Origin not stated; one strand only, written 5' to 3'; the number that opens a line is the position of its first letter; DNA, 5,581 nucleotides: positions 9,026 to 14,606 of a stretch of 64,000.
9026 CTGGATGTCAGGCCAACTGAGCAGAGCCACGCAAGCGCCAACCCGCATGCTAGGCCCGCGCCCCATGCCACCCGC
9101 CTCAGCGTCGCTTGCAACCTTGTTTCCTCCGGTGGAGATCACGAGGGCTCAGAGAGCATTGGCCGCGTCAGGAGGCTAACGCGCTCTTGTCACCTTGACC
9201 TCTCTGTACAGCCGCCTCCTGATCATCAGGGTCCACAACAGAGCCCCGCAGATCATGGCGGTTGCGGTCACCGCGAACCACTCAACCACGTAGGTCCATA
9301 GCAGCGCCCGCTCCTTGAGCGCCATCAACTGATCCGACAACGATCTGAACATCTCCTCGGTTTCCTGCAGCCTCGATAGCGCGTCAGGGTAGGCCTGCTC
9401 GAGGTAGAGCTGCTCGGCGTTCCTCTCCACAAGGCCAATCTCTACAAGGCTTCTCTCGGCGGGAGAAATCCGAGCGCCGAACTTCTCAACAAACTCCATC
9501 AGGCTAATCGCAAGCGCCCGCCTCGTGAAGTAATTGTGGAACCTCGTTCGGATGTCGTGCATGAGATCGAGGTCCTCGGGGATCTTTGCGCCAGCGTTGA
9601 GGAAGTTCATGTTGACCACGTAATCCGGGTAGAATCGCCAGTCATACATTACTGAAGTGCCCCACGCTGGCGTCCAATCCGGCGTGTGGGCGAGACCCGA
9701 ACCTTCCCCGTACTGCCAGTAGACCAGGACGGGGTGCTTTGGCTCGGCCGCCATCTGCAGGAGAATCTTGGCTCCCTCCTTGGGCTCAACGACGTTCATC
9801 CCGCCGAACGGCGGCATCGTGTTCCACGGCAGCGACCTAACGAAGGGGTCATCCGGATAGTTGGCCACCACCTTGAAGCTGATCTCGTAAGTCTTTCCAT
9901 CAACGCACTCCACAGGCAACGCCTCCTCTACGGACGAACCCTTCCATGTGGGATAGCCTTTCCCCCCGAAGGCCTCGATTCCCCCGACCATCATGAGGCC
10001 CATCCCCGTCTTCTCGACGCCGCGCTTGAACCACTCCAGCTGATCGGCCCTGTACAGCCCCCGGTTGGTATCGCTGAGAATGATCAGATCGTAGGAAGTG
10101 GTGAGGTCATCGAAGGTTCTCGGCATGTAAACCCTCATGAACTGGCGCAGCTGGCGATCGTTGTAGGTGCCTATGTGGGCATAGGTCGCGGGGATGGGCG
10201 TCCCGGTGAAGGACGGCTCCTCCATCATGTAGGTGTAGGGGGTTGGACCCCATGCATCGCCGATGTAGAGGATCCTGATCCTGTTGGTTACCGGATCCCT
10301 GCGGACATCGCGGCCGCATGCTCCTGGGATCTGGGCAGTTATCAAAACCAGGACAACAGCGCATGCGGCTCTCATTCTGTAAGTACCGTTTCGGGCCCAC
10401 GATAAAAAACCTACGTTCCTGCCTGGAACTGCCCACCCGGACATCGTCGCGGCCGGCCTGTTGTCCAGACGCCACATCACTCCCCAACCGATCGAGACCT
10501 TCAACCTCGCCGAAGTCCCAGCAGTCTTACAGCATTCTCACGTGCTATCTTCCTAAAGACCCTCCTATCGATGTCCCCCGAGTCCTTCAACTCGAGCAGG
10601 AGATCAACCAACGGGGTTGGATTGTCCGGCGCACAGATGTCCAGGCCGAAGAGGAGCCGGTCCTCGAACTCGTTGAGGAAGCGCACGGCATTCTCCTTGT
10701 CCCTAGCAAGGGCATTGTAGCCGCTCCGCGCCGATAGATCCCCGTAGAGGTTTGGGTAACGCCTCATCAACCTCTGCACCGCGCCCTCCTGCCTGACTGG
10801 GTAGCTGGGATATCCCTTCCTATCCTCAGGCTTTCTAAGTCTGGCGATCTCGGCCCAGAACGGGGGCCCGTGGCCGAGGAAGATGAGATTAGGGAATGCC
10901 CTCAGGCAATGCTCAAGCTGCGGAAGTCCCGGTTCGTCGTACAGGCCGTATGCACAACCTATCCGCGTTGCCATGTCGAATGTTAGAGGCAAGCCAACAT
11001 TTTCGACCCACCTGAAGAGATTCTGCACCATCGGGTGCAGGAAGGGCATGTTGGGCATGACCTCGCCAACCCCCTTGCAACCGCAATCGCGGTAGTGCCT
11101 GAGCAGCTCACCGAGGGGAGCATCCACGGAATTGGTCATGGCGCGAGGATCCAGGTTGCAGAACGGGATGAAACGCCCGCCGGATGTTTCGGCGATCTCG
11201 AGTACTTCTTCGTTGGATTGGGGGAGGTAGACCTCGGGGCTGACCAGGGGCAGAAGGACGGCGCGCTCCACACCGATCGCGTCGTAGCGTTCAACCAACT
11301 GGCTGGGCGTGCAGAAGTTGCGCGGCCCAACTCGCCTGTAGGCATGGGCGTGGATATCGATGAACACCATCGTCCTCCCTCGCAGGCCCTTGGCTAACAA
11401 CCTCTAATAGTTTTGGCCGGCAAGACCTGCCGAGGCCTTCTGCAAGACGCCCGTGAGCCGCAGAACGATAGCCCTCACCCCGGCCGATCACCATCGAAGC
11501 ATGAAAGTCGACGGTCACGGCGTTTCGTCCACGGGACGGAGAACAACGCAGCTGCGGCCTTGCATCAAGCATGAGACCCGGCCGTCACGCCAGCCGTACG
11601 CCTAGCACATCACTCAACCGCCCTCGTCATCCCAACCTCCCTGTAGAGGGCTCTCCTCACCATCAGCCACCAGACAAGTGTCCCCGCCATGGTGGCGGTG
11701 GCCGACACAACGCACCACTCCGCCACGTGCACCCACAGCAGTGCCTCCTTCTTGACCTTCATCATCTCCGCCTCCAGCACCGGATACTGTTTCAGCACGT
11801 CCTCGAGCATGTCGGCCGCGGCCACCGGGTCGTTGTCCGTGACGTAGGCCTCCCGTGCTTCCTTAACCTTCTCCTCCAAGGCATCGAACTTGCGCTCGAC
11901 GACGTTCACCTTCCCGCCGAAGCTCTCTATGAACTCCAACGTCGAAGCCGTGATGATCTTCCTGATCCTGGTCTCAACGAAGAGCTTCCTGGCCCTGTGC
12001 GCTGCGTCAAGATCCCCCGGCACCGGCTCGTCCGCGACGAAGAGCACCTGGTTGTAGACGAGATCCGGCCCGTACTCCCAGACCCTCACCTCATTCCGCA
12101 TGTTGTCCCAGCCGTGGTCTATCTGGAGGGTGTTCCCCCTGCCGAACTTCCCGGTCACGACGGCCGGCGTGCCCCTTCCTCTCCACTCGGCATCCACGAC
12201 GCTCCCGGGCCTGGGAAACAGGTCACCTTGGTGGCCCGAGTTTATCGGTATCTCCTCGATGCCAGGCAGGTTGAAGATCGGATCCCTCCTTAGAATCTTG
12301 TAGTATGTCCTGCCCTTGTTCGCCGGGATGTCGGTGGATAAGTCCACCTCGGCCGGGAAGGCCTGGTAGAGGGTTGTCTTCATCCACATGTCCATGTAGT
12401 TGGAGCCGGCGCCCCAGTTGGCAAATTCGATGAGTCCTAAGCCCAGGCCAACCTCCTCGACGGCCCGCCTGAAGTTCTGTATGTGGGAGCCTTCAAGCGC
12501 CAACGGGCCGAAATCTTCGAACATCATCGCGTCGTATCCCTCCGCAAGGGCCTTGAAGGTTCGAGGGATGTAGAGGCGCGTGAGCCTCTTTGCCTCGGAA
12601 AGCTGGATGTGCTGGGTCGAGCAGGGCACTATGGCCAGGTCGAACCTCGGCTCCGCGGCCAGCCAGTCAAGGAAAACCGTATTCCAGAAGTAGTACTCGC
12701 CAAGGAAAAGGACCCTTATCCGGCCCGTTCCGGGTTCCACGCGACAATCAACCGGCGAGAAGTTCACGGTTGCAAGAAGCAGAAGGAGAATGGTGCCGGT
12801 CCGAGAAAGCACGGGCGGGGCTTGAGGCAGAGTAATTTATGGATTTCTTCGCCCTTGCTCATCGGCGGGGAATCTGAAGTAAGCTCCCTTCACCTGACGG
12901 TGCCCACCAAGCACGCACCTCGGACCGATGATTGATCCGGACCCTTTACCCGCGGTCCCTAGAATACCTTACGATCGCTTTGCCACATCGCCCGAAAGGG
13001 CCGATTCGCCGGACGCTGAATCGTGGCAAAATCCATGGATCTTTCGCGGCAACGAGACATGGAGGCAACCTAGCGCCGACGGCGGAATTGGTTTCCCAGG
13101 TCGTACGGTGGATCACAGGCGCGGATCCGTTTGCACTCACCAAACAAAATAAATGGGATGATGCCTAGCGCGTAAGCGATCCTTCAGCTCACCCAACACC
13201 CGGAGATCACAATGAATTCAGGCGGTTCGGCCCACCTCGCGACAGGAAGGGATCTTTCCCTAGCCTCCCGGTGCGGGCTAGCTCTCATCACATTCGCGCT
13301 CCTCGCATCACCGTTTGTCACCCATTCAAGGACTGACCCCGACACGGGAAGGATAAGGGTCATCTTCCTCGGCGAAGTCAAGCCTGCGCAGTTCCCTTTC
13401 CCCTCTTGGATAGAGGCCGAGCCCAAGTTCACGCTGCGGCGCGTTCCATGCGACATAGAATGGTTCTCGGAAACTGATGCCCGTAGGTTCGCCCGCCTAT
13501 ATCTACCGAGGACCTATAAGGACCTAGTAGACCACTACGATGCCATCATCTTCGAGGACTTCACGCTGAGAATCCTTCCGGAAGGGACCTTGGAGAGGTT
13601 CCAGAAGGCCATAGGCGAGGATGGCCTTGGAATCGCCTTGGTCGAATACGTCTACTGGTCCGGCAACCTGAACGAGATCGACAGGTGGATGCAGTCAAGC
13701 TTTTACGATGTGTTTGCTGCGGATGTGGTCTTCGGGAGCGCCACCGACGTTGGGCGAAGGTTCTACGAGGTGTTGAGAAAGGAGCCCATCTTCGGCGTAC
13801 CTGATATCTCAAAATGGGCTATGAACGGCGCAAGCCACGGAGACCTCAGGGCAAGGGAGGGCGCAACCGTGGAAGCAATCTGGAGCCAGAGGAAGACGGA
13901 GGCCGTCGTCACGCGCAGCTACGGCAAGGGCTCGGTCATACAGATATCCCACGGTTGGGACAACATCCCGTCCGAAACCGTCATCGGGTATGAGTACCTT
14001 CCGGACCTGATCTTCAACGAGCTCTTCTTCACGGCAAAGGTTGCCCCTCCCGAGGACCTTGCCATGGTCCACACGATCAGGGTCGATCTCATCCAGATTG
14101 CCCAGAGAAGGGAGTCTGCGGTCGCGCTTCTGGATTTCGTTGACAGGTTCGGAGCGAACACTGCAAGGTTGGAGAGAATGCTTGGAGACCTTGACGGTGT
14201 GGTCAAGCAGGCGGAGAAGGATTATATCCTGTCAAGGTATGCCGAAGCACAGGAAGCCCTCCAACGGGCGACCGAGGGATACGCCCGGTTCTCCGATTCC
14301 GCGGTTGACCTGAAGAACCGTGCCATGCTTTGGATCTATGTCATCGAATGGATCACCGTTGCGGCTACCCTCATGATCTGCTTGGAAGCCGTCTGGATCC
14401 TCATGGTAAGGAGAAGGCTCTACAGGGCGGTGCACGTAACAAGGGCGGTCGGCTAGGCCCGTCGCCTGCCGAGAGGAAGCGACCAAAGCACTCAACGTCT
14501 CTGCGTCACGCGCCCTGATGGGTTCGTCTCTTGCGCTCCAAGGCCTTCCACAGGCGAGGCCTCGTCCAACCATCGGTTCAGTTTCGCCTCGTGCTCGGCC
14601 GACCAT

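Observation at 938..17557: Seven-member paralogous family of secreted proteins sharing a C-terminal 'ALLW.YV.EW - TM - M.RRRLYR.V' anchoring module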

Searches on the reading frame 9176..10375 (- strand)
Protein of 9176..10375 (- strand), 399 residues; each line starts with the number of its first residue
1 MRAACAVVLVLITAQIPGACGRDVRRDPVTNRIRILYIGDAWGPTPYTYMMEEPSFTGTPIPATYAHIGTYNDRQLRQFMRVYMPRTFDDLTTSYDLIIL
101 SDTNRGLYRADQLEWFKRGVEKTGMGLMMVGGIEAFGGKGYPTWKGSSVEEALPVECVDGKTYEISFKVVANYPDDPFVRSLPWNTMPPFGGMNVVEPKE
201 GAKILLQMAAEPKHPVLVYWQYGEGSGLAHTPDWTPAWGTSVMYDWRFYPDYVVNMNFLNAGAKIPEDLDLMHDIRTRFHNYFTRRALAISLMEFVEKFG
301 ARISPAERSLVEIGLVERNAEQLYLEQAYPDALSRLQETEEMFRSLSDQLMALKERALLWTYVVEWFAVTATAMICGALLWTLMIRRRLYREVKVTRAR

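Call 12: search_protein_families(library=pfam, proteins=[window:9176-10375:-], max_evalue=1)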
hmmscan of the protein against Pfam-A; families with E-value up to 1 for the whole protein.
window:9176-10375:- (399 aa): 2 families
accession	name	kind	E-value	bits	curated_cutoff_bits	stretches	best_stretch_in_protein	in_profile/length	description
PF07090.17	GATase1_like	-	1.5e-18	67.8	27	1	109-256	93-241/247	Putative glutamine amidotransferase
PF03643.20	Vps26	-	0.14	11.5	27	0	118-171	53-107/275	Vacuolar protein sorting-associated protein 26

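Call 13: search_protein_families(library=ncbifam, proteins=[window:9176-10375:-], max_evalue=1)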
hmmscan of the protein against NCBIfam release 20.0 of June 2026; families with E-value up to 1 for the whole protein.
window:9176-10375:- (399 aa): 0 families

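Call 81: search_dna_similar(query=window:9176-10375:-, collection=plasmids, mode=protein, max_evalue=0.001, max_rows=15)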
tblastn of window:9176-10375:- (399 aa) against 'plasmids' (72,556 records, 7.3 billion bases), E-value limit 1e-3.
Records with a match: 153; places in all: 157; records where one place covers at least 80% of the query: 0.
Best place of each record, by identity: <60% 153.
By first word of the organism name: Rhizobium 84; Agrobacterium 15; Pantoea 8; Shinella 7; Ensifer 7; Paracoccus 6; Roseivivax 3; Klebsiella 3; Escherichia 2; Haladaptatus 2; and 12 more.
By predicted mobility (MOB-suite, as given by PLSDB): non-mobilizable 116; conjugative 33; mobilizable 4.
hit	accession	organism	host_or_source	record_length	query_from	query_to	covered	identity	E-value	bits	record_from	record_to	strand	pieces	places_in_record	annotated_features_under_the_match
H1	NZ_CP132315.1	Shinella oryzae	Homo sapiens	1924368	95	356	66%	28.3%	1e-5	56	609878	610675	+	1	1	none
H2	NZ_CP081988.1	Shinella oryzae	cell culture,rhizosphere soil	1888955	95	356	66%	28.3%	1e-5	55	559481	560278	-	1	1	none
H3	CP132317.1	Shinella sumterensis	Homo sapiens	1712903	84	356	68%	26.9%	7e-6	56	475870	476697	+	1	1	glutamine amidotransferase | nitrilase family protein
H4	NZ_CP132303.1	Shinella sumterensis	Homo sapiens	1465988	95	352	65%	26.0%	2e-6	57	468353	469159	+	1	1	none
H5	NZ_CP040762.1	Paracoccus liaowanqingii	Tibetan antelope,cell culture,feces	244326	3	256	64%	25.6%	2e-8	64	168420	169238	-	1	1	glutamine amidotransferase | phosphotriesterase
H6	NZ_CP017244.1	Rhizobium etli 8C-3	Phaseolus vulgaris,cell culture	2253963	16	249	59%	27.6%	6e-6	56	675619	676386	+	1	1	record has no annotation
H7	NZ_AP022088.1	Escherichia coli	-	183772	25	256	58%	26.1%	2e-9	67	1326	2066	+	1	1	glutamine amidotransferase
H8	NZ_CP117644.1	Escherichia albertii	Grus grus,whole organism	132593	25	256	58%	25.7%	7e-9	66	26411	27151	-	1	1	glutamine amidotransferase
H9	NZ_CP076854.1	Rhizobium sp. WYJ-E13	Curcuma wenyujin Y.H. Chen et C. ...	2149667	84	256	43%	32.3%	2e-8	64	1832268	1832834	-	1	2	none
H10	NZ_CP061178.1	Roseomonas haemaphysalidis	tick,pure culture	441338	93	249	39%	35.6%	7e-10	69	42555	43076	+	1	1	glutamine amidotransferase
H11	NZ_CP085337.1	Haladaptatus halobius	cell culture,saline soil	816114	63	250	47%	29.6%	7e-4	50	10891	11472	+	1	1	glutamine amidotransferase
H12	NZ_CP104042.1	Rhizobium sp. WSM4643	Pisum sativum,Cell culture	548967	94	249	39%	35.2%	5e-7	60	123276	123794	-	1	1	glutamine amidotransferase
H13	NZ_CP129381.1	Rhizobium sp. SSA_523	single cell,Sea water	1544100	84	249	42%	32.6%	1e-7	61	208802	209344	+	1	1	none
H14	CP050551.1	Rhizobium leguminosarum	Vicia sativa,cell culture,root nodule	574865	94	249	39%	34.7%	2e-7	61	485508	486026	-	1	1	none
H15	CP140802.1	Rhizobium johnstonii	Trifolium pratense,whole organism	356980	94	249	39%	34.7%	3e-7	61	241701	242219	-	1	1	glutamine amidotransferase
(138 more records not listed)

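Call 82: get_annotated_region(hit=H10, flank=5000)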
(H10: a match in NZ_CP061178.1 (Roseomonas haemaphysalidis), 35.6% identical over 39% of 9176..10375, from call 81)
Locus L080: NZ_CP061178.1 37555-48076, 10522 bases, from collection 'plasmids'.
description: Roseomonas haemaphysalidis strain 546 plasmid p546-1
organism: Roseomonas haemaphysalidis (NCBI taxid 2768162)
taxonomy: Bacteria; Pseudomonadota; Alphaproteobacteria; Rhodospirillales; Acetobacteraceae; Roseomonas; Roseomonas haemaphysalidis
host: -; source: tick,pure culture; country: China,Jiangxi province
typing (MOB-suite, as given by PLSDB): non-mobilizable
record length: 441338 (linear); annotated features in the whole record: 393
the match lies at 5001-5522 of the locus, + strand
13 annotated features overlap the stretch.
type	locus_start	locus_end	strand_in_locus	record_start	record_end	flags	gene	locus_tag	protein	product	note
CDS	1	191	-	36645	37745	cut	-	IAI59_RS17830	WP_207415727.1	NADH:flavin oxidoreductase/NADH oxidase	-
CDS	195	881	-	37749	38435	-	-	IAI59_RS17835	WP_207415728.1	hypothetical protein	-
CDS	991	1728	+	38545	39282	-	-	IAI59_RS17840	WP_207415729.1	GntR family transcriptional regulator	-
CDS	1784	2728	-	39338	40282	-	-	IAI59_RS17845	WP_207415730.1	AraC family transcriptional regulator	-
CDS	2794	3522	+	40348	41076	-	-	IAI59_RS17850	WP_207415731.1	SDR family oxidoreductase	-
CDS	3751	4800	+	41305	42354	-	-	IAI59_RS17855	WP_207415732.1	LacI family DNA-binding transcriptional regulator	GO:0006351 - DNA-templated transcription [Evidence IEA]; GO:0045892 - negative regulation of DNA-templated ...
CDS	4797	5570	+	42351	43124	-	-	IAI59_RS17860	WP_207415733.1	glutamine amidotransferase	-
CDS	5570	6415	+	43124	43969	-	-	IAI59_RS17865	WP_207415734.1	BtpA/SgcQ family protein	-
CDS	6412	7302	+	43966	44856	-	-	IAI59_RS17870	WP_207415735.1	PfkB family carbohydrate kinase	-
CDS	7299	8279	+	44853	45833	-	-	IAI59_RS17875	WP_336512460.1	ABC transporter ATP-binding protein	-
CDS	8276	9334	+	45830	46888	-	-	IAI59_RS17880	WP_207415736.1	oligopeptide/dipeptide ABC transporter ATP-binding protein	GO:0015833 - peptide transport [Evidence IEA]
CDS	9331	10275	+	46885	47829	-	-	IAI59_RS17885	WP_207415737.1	ABC transporter permease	GO:0055085 - transmembrane transport [Evidence IEA]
CDS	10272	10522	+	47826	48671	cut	-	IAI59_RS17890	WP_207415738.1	ABC transporter permease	-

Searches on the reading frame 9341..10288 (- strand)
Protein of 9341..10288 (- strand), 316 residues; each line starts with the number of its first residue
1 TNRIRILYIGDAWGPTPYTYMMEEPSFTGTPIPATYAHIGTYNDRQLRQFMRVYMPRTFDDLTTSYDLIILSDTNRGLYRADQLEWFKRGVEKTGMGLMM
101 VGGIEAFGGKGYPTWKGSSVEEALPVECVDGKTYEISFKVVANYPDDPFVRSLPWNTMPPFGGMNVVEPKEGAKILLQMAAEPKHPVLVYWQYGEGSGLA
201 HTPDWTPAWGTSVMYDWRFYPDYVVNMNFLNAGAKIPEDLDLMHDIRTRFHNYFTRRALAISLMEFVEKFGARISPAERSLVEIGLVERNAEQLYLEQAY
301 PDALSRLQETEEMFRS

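Call 93: find_homologous_proteins(query=window:9341-10288:-, max_evalue=0.001)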
Query window:9341-10288:- (316 aa): 67 proteins with E <= 0.001 among 1442 candidates.
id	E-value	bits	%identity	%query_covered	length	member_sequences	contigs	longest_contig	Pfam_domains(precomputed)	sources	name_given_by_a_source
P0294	6.8e-218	740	100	100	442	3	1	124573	PF07090.18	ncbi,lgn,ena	-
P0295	1.2e-176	605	79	100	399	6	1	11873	PF07090.18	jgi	-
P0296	2.3e-142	492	65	100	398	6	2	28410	PF07090.18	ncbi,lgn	-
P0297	2.9e-140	485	64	100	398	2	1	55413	PF07090.18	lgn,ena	-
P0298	1.7e-139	483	64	99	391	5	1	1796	PF07090.18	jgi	jgi:uncharacterized membrane protein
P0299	2.1e-139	482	65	99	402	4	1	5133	PF07090.18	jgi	-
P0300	4.0e-139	481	64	99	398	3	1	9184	PF07090.18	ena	-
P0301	2.0e-138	479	63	99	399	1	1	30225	PF07090.18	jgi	-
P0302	1.7e-137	476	62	100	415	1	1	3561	PF07090.18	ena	-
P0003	3.8e-137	475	62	100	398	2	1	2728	PF07090.18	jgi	jgi:uncharacterized membrane protein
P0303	4.7e-137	475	63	100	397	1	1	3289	PF07090.18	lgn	-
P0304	1.0e-131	457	63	99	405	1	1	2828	PF07090.18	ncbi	-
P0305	9.7e-131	454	60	100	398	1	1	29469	PF07090.18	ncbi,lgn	-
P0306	2.2e-127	443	59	99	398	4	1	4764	PF07090.18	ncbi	-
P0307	2.7e-127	443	60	99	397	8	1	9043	PF07090.18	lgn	-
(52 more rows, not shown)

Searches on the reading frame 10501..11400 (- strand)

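Call 15: search_protein_families(library=pfam, proteins=[window:10501-11400:-], max_evalue=0.001)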
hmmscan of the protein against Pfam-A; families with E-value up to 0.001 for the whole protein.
window:10501-11400:- (299 aa): 1 family
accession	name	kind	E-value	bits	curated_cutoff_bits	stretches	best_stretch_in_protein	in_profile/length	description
PF04909.20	Amidohydro_2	-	1.5e-13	51.6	26.4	1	28-296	36-289/289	Amidohydrolase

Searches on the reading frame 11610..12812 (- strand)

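Call 12: search_protein_families(library=pfam, proteins=[window:11610-12812:-], max_evalue=1)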
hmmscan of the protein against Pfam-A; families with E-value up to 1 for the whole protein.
window:11610-12812:- (400 aa): 2 families
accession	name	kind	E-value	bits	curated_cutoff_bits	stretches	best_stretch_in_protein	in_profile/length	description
PF03584.20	Herpes_ICP4_N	-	0.0072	16.6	25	1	310-363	29-83/174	Herpesvirus ICP4-like protein N-terminal region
PF06160.17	EzrA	-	0.17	10.6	39.6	1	295-355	156-215/557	Septation ring formation regulator, EzrA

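Call 13: search_protein_families(library=ncbifam, proteins=[window:11610-12812:-], max_evalue=1)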
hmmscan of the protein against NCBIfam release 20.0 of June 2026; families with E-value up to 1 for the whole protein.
window:11610-12812:- (400 aa): 1 family
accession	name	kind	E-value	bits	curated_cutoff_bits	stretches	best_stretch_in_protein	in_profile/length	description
NF040877.1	SE1832_fam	equivalog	0.035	14.1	45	1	292-321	20-49/51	SE1832 family protein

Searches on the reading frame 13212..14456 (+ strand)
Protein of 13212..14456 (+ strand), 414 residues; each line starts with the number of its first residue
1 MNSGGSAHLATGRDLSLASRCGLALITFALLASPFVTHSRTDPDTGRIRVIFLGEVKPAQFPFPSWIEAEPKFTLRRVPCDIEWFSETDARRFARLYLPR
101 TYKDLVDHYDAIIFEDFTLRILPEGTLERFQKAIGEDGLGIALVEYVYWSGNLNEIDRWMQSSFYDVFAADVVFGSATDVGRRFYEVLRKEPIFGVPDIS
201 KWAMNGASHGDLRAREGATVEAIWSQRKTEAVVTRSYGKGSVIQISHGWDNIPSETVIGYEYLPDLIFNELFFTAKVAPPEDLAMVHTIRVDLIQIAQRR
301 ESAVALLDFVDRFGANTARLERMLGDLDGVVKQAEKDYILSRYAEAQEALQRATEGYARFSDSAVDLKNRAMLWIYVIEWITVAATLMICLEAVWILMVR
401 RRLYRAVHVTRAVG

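Call 12: search_protein_families(library=pfam, proteins=[window:13212-14456:+], max_evalue=1)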
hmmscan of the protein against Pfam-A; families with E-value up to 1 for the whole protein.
window:13212-14456:+ (414 aa): 0 families

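Call 13: search_protein_families(library=ncbifam, proteins=[window:13212-14456:+], max_evalue=1)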
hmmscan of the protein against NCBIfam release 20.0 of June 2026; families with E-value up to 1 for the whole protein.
window:13212-14456:+ (414 aa): 1 family
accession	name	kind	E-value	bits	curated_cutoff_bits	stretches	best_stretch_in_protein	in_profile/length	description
NF011805.0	PRK15274.1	equivalog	0.21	10.9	417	1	24-55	11-40/257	putative periplasmic fimbrial chaperone protein SteC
